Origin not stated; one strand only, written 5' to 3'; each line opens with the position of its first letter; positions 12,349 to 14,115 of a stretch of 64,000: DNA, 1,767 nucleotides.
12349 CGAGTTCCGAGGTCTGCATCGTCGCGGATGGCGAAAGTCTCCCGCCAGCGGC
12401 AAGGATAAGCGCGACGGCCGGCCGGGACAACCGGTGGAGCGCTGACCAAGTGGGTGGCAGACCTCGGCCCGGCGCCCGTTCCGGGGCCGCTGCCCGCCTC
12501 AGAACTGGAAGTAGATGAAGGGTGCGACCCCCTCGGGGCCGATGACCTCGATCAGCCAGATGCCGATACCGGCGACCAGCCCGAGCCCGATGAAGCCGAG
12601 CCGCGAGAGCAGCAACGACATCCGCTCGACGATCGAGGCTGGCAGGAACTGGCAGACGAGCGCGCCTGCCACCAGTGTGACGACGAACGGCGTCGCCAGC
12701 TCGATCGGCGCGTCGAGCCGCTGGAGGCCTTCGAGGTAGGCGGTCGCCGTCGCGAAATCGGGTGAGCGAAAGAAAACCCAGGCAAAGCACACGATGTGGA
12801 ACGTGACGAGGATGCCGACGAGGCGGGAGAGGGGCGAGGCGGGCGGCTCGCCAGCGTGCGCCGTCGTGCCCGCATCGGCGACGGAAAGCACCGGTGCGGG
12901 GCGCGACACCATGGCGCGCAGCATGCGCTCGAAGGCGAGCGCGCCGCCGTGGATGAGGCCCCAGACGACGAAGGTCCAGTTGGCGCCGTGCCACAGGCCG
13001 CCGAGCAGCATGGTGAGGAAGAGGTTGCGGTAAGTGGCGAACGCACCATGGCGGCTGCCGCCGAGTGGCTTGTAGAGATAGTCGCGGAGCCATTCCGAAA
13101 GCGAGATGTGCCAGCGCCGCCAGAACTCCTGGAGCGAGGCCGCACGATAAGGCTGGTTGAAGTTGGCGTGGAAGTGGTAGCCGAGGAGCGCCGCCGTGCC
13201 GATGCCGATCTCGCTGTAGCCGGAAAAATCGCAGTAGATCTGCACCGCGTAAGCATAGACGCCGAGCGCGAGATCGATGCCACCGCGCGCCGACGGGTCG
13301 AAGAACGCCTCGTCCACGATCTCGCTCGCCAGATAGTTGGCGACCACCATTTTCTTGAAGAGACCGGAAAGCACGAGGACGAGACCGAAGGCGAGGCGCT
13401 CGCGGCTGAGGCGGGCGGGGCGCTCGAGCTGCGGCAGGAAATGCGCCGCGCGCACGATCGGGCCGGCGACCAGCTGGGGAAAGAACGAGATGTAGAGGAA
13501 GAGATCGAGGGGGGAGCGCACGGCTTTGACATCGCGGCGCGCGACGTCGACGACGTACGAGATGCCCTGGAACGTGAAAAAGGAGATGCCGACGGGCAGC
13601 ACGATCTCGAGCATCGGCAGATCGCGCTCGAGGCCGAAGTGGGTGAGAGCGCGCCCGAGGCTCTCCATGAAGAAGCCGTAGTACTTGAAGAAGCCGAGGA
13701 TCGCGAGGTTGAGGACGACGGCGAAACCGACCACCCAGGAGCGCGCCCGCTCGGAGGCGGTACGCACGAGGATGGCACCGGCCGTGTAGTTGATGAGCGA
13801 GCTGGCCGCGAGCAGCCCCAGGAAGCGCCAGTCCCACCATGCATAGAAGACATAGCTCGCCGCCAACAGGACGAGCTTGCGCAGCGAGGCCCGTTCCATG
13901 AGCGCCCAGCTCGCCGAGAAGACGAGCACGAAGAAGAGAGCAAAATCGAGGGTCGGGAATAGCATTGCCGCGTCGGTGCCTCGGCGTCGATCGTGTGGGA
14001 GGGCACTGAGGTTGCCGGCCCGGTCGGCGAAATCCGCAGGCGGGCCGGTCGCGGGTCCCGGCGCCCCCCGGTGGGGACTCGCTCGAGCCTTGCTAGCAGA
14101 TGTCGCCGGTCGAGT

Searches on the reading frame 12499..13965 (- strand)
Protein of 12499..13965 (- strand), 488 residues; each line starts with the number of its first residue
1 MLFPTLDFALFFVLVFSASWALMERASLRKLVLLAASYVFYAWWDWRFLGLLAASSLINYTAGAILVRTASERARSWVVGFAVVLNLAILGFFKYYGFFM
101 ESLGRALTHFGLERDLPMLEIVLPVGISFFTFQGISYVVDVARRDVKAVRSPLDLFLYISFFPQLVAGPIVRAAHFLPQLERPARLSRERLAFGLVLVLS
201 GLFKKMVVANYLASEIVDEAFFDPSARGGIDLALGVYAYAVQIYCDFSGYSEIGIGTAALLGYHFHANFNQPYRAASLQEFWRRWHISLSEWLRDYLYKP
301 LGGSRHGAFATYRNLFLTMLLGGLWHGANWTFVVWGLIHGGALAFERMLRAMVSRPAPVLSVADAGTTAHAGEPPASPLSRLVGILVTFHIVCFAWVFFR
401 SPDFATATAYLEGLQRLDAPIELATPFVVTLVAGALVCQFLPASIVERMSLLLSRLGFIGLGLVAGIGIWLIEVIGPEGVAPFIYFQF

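Call 3: search_protein_families(library=pfam, proteins=[window:12499-13965:-], max_evalue=0.01)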
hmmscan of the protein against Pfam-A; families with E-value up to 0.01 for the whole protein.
window:12499-13965:- (488 aa): 2 families
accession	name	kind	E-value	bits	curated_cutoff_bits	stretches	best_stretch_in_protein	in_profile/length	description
PF03062.24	MBOAT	-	1.8e-33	116.7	27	1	150-357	79-305/337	MBOAT, membrane-bound O-acyltransferase family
PF13813.11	MBOAT_2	-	2.9e-05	24.7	25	1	268-328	4-66/85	Membrane bound O-acyl transferase family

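Call 5: find_encoding_contigs(protein=window:12499-13965:-, flank=10000, max_places=10)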
Protein window:12499-13965:- (488 aa): no gene with exactly this product is on record in the collection.

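Call 6: search_protein_families(library=ncbifam, proteins=[window:12499-13965:-], max_evalue=0.01)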
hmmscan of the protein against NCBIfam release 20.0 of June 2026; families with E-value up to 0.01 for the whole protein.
window:12499-13965:- (488 aa): 1 family
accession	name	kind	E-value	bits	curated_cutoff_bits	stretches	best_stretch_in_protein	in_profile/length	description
TIGR04091.1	LTA_dltB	equivalog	1.1e-49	169.7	375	1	69-399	72-376/380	D-alanyl-lipoteichoic acid biosynthesis protein DltB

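Call 7: find_homologous_proteins(query=window:12499-13965:-, max_evalue=1e-20)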
Query window:12499-13965:- (488 aa): 8000 proteins with E <= 1e-20 among 8000 candidates; the best 120 are listed.
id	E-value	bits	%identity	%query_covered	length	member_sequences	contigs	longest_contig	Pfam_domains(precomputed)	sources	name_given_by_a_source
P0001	0.0e+0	1080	100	100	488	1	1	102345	PF03062.25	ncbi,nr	ncbi:MAG: MBOAT family protein [Rhizobiales bacterium]|nr:MBOAT family protein [Hyphomicrobiales bac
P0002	8.8e-212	723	66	100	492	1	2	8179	PF03062.25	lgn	-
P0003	2.1e-208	712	66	100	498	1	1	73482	PF03062.25,PF13813.12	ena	-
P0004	1.1e-207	709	65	100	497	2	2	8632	PF03062.25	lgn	-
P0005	1.5e-205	702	65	100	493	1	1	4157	PF03062.25,PF13813.12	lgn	-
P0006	8.8e-204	696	66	100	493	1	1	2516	PF03062.25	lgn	-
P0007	2.4e-203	695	64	100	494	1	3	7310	PF03062.25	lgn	-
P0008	4.1e-203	694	66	100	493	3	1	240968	PF03062.25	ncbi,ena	-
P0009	1.2e-202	693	65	100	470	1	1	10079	PF03062.25,PF13813.12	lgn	-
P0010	5.0e-202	691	65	100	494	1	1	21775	PF03062.25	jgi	-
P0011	6.9e-201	687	65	100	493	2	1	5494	PF03062.25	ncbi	-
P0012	2.0e-200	685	64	100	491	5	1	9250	PF03062.25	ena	-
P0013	4.3e-200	684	65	100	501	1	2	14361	PF03062.25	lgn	-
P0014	4.7e-200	684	65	100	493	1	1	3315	PF03062.25,PF13813.12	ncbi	ncbi:MAG: MBOAT family O-acyltransferase [Methyloligellaceae bacterium]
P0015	7.4e-200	684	64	100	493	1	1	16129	PF03062.25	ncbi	ncbi:MAG: MBOAT family O-acyltransferase [Methyloligellaceae bacterium]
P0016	7.7e-200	683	64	100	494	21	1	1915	PF03062.25,PF13813.12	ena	-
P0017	1.0e-199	683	63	100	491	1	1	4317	PF03062.25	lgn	-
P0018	3.2e-199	681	65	100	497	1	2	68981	PF03062.25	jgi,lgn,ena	-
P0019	3.4e-199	681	64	100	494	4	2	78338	PF03062.25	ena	-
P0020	1.1e-198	680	65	100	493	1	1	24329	PF03062.25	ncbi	-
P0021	6.3e-198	677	63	100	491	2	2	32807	PF03062.25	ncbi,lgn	-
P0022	1.3e-197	676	64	100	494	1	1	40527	PF03062.25,PF13813.12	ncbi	-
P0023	3.0e-197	675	64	100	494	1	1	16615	PF03062.25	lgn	-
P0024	6.1e-197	674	64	100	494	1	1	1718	PF03062.25,PF13813.12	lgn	-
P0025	1.8e-196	672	64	100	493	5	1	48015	PF03062.25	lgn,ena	-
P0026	2.6e-196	672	65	100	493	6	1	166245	PF03062.25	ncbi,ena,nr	ncbi:MAG: MBOAT family protein [Hyphomicrobiaceae bacterium]|nr:MBOAT family protein [Hyphomicrobiac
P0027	2.7e-196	672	64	100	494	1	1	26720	PF03062.25,PF13813.12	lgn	-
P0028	3.2e-196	672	63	100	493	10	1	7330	PF03062.25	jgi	jgi:D-alanyl-lipoteichoic acid acyltransferase DltB (MBOAT superfamily)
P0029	7.0e-196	670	63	100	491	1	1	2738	PF03062.25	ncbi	-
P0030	7.1e-196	670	65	100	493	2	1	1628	PF03062.25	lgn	-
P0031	2.4e-195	669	61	100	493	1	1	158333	PF03062.25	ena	-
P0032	2.9e-195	668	62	100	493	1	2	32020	PF03062.25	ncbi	-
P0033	3.5e-195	668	64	100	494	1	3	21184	PF03062.25,PF13813.12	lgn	-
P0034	3.9e-195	668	64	100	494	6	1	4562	PF03062.25,PF13813.12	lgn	-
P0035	4.3e-195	668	62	100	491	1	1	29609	PF03062.25,PF13813.12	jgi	jgi:alginate O-acetyltransferase complex protein AlgI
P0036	1.0e-194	667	63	100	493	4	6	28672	PF03062.25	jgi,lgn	jgi:alginate O-acetyltransferase complex protein AlgI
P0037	1.1e-194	666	63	100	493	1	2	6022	PF03062.25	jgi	-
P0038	1.9e-194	666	63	100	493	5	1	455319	PF03062.25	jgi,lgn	jgi:D-alanyl-lipoteichoic acid acyltransferase DltB (MBOAT superfamily)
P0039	2.0e-194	666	64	100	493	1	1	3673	PF03062.25,PF13813.12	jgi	jgi:D-alanyl-lipoteichoic acid acyltransferase DltB (MBOAT superfamily)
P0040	2.1e-194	666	63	100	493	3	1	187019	PF03062.25,PF13813.12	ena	-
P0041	2.8e-194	665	63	100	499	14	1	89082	PF03062.25,PF13813.12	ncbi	-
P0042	6.0e-194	664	64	100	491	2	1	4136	PF03062.25,PF13813.12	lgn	-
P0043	9.9e-194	663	63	100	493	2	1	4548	PF03062.25,PF13813.12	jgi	jgi:alginate O-acetyltransferase complex protein AlgI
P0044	1.1e-193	663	63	100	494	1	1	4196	PF03062.25,PF13813.12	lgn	-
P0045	1.4e-193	663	61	100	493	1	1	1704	PF03062.25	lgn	-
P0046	2.0e-193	662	61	100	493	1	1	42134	PF03062.25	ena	-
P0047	2.2e-193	662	62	100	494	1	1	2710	PF03062.25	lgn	-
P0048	2.3e-193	662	63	100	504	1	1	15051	PF03062.25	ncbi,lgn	ncbi:MAG: MBOAT family protein [Pseudomonadota bacterium]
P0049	1.1e-192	660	63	100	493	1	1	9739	PF03062.25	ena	-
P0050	1.2e-192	660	64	100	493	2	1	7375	PF03062.25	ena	-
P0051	5.4e-192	658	64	97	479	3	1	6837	PF03062.25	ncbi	ncbi:MAG: MBOAT family protein, partial [Hyphomicrobiales bacterium]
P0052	9.4e-192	657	61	100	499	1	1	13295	PF03062.25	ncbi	-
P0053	1.2e-191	657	61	100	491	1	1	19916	PF03062.25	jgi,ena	-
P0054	2.1e-191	656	63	100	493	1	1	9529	PF03062.25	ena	-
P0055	2.8e-191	655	62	100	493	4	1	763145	PF03062.25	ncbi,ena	-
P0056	5.9e-191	654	62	100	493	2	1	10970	PF03062.25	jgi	jgi:D-alanyl-lipoteichoic acid acyltransferase DltB (MBOAT superfamily)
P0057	6.3e-191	654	62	100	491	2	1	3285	PF03062.25,PF13813.12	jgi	jgi:alginate O-acetyltransferase complex protein AlgI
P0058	1.6e-190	653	62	100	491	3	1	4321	PF03062.25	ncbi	-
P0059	2.5e-190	652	61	100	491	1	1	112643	PF03062.25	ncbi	-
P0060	1.9e-189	649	61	100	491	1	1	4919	PF03062.25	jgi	jgi:alginate O-acetyltransferase complex protein AlgI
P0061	1.9e-189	649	63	100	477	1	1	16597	PF03062.25,PF13813.12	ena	-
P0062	3.0e-189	649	63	100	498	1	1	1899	PF03062.25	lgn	-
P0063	3.7e-189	648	61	100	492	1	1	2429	PF03062.25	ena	-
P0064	1.7e-188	646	61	100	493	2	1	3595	PF03062.25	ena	-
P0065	2.3e-188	646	61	100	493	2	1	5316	PF03062.25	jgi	jgi:D-alanyl-lipoteichoic acid acyltransferase DltB (MBOAT superfamily)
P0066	3.0e-188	645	61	100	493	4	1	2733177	PF03062.25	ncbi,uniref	ncbi:MBOAT family O-acyltransferase [Methyloligella solikamskensis]|uniref:Probable alginate O-acety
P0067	7.5e-188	644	61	100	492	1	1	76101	PF03062.25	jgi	jgi:alginate O-acetyltransferase complex protein AlgI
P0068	9.2e-188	644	61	100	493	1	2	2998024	PF03062.25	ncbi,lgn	ncbi:MAG: MBOAT family O-acyltransferase [Methyloligella sp. ZOD6]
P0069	1.6e-187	643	61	100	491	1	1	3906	PF03062.25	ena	-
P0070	1.4e-186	640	61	100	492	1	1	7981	PF03062.25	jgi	jgi:alginate O-acetyltransferase complex protein AlgI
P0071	2.5e-186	639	62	100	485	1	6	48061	PF03062.25,PF13813.12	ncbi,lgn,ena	-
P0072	4.2e-186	638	60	100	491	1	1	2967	PF03062.25,PF13813.12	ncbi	-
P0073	6.5e-186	638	61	100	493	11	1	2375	PF03062.25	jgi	jgi:alginate O-acetyltransferase complex protein AlgI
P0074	1.3e-185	637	63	100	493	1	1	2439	PF03062.25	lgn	-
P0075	1.5e-185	636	61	100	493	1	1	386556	PF03062.25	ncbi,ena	-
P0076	1.5e-185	636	61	100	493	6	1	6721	PF03062.25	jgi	jgi:alginate O-acetyltransferase complex protein AlgI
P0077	2.8e-185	635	60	100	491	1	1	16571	PF03062.25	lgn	-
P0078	3.0e-185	635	61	100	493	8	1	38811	PF03062.25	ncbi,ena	-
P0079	5.1e-185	635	61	100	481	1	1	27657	PF03062.25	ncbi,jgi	-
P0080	6.1e-185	634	59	100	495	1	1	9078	PF03062.25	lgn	-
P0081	7.1e-185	634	61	100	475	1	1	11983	PF03062.25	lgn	-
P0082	9.8e-185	634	60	100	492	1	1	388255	PF03062.25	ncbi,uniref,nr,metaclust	ncbi:Peptidoglycan O-acetyltransferase [Methyloligella halotolerans]|uniref:Probable alginate O-acet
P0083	1.0e-184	634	61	100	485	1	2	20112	PF03062.25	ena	-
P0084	1.7e-184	633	60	100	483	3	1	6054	PF03062.25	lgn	-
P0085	2.1e-184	633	62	100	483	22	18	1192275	PF03062.25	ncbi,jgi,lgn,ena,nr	ncbi:MAG: D-alanyl-lipoteichoic acid acyltransferase DltB (MBOAT superfamily) [Parvibaculaceae bacte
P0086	2.5e-184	632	63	96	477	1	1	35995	PF03062.25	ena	-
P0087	3.2e-184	632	60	100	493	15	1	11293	PF03062.25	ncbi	ncbi:MAG: MBOAT family O-acyltransferase [Methyloceanibacter sp.]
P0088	3.7e-184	632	61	100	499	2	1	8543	PF03062.25,PF13813.12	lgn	-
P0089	3.9e-184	632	61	100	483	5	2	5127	PF03062.25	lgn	-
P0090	4.4e-184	632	61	100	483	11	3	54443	PF03062.25,PF13813.12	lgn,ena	-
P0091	4.6e-184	631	62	100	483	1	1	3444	PF03062.25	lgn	-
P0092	6.8e-184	631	61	100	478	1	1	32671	PF03062.25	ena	-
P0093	7.0e-184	631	62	100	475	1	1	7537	PF03062.25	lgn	-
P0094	8.1e-184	631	61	100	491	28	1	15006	PF03062.25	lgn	-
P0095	1.1e-183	630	60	100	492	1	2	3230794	PF03062.25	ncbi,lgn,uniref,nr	ncbi:MBOAT family protein [Methyloligella sp. 2.7D]|uniref:MBOAT family O-acyltransferase n=1 Tax=un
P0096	1.3e-183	630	60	100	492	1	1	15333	PF03062.25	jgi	-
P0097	5.9e-183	628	61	100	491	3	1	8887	PF03062.25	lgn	-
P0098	2.2e-182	626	61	100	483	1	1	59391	PF03062.25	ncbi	ncbi:MAG: MBOAT family protein [Parvibaculum sp.]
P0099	2.7e-182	626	60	100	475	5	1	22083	PF03062.25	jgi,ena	-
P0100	3.7e-182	625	61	100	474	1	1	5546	PF03062.25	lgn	-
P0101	5.5e-182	625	61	100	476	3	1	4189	PF03062.25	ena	-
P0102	6.8e-182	624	59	100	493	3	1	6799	PF03062.25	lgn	-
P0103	8.2e-182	624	61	100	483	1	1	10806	PF03062.25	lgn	-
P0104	9.9e-182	624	61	100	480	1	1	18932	PF03062.25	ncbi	-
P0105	1.1e-181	624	58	100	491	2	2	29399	PF03062.25,PF13813.12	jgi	jgi:D-alanyl-lipoteichoic acid acyltransferase DltB (MBOAT superfamily)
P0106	1.3e-181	623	61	100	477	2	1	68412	PF03062.25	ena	-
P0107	3.7e-181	622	59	100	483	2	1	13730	PF03062.25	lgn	-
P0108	4.4e-181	622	60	100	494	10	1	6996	PF03062.25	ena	-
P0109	4.9e-181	621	60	100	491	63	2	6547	PF03062.25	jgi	-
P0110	5.1e-181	621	61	100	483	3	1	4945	PF03062.25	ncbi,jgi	jgi:D-alanyl-lipoteichoic acid acyltransferase DltB (MBOAT superfamily)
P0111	7.2e-181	621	61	100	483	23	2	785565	PF03062.25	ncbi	-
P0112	7.7e-181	621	62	100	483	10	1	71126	PF03062.25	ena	-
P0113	8.4e-181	621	59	100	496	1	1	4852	PF03062.25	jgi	jgi:alginate O-acetyltransferase complex protein AlgI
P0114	1.1e-180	620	60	100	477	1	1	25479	PF03062.25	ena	-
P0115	1.2e-180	620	61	100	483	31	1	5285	PF03062.25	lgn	-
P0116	1.3e-180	620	60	100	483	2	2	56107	PF03062.25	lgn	-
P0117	1.6e-180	620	61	100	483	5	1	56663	PF03062.25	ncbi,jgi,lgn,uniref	ncbi:MAG: alginate O-acetyltransferase [Parvibaculum sp.]|jgi:D-alanyl-lipoteichoic acid acyltransfe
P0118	1.8e-180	620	60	100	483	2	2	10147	PF03062.25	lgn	-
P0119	1.8e-180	620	60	100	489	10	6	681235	PF03062.25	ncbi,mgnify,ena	mgnify:FL=1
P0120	3.5e-180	619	60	100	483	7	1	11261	PF03062.25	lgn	-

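Call 8: find_encoding_contigs(protein=P0066, flank=6000, max_places=2)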
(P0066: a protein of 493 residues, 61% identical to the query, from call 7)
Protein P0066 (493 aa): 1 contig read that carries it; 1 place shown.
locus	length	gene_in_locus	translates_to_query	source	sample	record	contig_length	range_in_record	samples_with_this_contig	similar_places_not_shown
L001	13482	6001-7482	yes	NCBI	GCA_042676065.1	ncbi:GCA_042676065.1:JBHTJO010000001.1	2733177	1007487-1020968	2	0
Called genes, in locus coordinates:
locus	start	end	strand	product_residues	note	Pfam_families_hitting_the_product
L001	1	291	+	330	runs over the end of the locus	PF01073:3Beta_HSD, PF01370:Epimerase, PF02719:Polysacc_synt_2, PF04321:RmlD_sub_bind, PF05368:NmrA, PF07993:NAD_binding_4 (faint), PF13460:NAD_binding_10 (weak), PF16363:GDP_Man_Dehyd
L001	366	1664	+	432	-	PF13406:SLT_2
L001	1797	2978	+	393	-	PF13406:SLT_2, PF01471:PG_binding_1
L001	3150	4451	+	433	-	PF04311:DUF459, PF13472:Lipase_GDSL_2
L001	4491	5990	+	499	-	PF00657:Lipase_GDSL (weak), PF13472:Lipase_GDSL_2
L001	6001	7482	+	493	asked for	PF03062:MBOAT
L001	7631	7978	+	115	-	-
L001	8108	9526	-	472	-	PF14691:Fer4_20, PF00070:Pyr_redox (weak), PF01266:DAO (weak), PF03486:HI0933_like (weak), PF07992:Pyr_redox_2, PF12831:FAD_oxidored (weak), PF13450:NAD_binding_8, PF01593:Amino_oxidase (weak), +2 more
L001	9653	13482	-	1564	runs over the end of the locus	PF00310:GATase_2, PF04898:Glu_syn_central, PF01645:Glu_synthase, PF01493:GXGXG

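Call 9: find_encoding_contigs(protein=P0008, flank=6000, max_places=2)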
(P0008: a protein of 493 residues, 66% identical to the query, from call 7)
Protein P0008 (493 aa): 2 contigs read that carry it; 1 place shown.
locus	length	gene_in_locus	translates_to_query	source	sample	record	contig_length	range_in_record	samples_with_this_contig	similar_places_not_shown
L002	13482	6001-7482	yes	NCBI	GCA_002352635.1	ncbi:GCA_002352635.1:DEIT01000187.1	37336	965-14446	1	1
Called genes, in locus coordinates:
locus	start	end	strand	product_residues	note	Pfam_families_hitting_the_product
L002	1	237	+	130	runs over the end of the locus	-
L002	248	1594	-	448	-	PF01266:DAO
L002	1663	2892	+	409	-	PF13406:SLT_2, PF01471:PG_binding_1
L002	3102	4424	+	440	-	PF19040:SGNH (faint), PF00657:Lipase_GDSL (weak), PF04311:DUF459, PF13472:Lipase_GDSL_2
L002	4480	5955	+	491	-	PF00657:Lipase_GDSL, PF13472:Lipase_GDSL_2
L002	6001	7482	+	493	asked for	PF03062:MBOAT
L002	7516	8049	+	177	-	-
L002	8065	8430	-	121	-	PF02482:Ribosomal_S30AE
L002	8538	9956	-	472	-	PF14691:Fer4_20, PF00070:Pyr_redox (faint), PF01494:FAD_binding_3 (weak), PF03486:HI0933_like (faint), PF07992:Pyr_redox_2, PF13450:NAD_binding_8, PF13738:Pyr_redox_3 (faint)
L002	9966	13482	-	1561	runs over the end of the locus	PF00310:GATase_2, PF04898:Glu_syn_central, PF01645:Glu_synthase, PF01493:GXGXG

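Call 10: find_encoding_contigs(protein=P0085, flank=6000, max_places=2)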
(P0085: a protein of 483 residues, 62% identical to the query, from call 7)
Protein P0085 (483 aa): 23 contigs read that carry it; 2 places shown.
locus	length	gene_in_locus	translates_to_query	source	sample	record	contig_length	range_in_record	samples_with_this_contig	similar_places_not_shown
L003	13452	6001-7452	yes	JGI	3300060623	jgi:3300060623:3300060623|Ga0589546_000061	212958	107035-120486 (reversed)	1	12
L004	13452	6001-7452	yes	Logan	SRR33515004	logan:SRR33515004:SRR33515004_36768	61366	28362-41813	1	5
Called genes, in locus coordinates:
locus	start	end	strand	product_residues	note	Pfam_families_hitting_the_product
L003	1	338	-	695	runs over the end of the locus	PF00378:ECH_1, PF16113:ECH_2, PF02737:3HCDH_N, PF00725:3HCDH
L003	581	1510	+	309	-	PF07724:AAA_2 (faint), PF07726:AAA_3 (faint), PF07728:AAA_5, PF13401:AAA_22 (faint), PF00004:AAA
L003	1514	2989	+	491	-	PF05762:VWA_CoxE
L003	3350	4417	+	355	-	PF19040:SGNH (weak), PF00657:Lipase_GDSL (faint), PF04311:DUF459, PF13472:Lipase_GDSL_2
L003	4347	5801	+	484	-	PF13472:Lipase_GDSL_2 (weak)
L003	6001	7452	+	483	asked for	PF03062:MBOAT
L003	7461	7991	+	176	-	-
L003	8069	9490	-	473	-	PF14691:Fer4_20, PF01266:DAO (weak), PF01494:FAD_binding_3 (weak), PF03486:HI0933_like (weak), PF07992:Pyr_redox_2, PF12831:FAD_oxidored, PF13450:NAD_binding_8, PF01593:Amino_oxidase (weak), +3 more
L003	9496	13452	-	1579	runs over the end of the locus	PF00310:GATase_2, PF04898:Glu_syn_central, PF01645:Glu_synthase, PF01493:GXGXG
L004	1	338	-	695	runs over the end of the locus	PF00378:ECH_1, PF16113:ECH_2, PF02737:3HCDH_N, PF00725:3HCDH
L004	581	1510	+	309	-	PF07724:AAA_2 (faint), PF07726:AAA_3 (faint), PF07728:AAA_5, PF13401:AAA_22 (faint), PF00004:AAA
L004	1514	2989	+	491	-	PF05762:VWA_CoxE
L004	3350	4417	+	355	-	PF19040:SGNH (weak), PF00657:Lipase_GDSL (faint), PF04311:DUF459, PF13472:Lipase_GDSL_2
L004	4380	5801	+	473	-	PF13472:Lipase_GDSL_2 (weak)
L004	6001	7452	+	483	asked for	PF03062:MBOAT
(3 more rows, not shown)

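Call 12: find_encoding_contigs(protein=P0003, flank=8000, max_places=2)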
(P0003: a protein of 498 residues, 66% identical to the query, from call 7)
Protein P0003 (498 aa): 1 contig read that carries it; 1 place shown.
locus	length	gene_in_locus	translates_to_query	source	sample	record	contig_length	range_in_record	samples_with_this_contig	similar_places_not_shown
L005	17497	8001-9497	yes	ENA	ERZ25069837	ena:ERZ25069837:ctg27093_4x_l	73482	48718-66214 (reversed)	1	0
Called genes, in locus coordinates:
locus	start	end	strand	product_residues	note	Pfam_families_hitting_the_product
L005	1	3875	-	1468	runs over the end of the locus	PF00501:AMP-binding, PF00550:PP-binding (weak)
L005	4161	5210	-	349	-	-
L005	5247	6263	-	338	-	PF02423:OCD_Mu_crystall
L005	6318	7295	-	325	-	PF00291:PALP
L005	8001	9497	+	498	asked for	PF03062:MBOAT, PF13813:MBOAT_2 (faint)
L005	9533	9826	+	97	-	-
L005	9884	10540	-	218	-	PF04311:DUF459 (faint)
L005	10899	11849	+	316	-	PF04311:DUF459, PF13472:Lipase_GDSL_2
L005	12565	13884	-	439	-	PF25917:BSH_RND (weak), PF25919:BSH_CusB (faint), PF25973:BSH_CzcB, PF25994:HH_AprE, PF26002:Beta-barrel_AprE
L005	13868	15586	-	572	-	PF00664:ABC_membrane, PF00005:ABC_tran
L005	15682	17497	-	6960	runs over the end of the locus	PF26745:SPM, PF00353:HemolysinCabind, PF06594:HCBP_related, PF00353:HemolysinCabind, PF06594:HCBP_related, PF17803:Cadherin_4, PF17892:Cadherin_5, PF17963:Big_9, +40 more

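Call 13: find_encoding_contigs(protein=P0001, flank=10000, max_places=2)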
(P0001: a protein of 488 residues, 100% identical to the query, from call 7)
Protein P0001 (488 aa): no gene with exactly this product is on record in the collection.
